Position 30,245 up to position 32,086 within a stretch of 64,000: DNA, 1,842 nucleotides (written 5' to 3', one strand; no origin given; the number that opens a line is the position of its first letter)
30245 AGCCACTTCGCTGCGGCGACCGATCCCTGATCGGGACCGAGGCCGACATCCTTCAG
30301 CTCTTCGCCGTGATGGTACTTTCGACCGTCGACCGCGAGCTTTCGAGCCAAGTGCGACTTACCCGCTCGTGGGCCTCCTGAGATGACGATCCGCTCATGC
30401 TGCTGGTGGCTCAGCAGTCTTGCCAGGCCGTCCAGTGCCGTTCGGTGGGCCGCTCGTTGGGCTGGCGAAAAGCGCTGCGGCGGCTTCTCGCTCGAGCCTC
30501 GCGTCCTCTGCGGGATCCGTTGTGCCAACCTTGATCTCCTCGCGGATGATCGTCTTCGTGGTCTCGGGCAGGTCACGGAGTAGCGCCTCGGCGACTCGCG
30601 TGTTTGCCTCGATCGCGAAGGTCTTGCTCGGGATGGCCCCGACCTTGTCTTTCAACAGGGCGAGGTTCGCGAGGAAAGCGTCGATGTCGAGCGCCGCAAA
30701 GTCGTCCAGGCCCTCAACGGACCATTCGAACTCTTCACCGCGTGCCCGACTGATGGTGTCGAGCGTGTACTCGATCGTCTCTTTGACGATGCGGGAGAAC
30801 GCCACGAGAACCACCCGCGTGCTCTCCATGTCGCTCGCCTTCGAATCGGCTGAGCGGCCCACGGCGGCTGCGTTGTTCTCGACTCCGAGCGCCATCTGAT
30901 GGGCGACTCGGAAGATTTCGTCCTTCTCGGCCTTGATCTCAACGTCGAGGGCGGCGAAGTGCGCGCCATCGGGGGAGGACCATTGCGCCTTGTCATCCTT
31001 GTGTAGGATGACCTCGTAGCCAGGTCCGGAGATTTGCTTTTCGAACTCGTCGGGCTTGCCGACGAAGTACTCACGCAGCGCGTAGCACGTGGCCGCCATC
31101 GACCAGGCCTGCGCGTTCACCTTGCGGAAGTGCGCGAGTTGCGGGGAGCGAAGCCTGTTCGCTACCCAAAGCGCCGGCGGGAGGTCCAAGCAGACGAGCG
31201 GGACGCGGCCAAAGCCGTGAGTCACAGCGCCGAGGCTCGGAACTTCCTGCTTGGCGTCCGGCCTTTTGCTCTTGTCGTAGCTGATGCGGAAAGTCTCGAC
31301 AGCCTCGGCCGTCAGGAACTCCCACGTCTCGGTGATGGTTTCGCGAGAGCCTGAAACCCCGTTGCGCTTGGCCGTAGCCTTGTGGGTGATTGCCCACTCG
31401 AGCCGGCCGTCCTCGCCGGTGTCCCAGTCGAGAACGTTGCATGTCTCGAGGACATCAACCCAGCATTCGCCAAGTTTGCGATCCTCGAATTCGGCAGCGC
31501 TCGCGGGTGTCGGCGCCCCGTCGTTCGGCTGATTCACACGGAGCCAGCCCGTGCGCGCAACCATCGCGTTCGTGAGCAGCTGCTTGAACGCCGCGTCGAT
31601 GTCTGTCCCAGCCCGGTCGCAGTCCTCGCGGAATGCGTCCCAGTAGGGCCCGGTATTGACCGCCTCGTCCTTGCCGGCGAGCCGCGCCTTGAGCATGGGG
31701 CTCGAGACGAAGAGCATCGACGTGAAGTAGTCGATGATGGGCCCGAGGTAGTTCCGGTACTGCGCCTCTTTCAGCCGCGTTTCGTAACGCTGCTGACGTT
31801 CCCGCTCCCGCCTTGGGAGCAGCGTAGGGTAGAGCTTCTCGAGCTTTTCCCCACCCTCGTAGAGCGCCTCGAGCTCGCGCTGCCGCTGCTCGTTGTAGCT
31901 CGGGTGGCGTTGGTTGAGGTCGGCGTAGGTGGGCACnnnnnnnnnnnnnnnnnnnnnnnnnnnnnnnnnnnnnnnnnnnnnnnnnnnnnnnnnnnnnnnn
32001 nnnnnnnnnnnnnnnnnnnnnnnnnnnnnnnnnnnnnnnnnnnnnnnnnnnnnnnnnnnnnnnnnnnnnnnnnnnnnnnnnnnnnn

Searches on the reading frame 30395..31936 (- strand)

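Call 11: search_protein_families(library=phrogs, proteins=[window:30395-31936:-], max_evalue=0.001)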
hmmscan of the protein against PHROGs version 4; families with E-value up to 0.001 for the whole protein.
window:30395-31936:- (513 aa): 1 family
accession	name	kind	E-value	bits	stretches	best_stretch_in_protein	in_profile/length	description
phrog_145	-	head and packaging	1.3e-23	84.5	1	4-479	7-477/493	portal protein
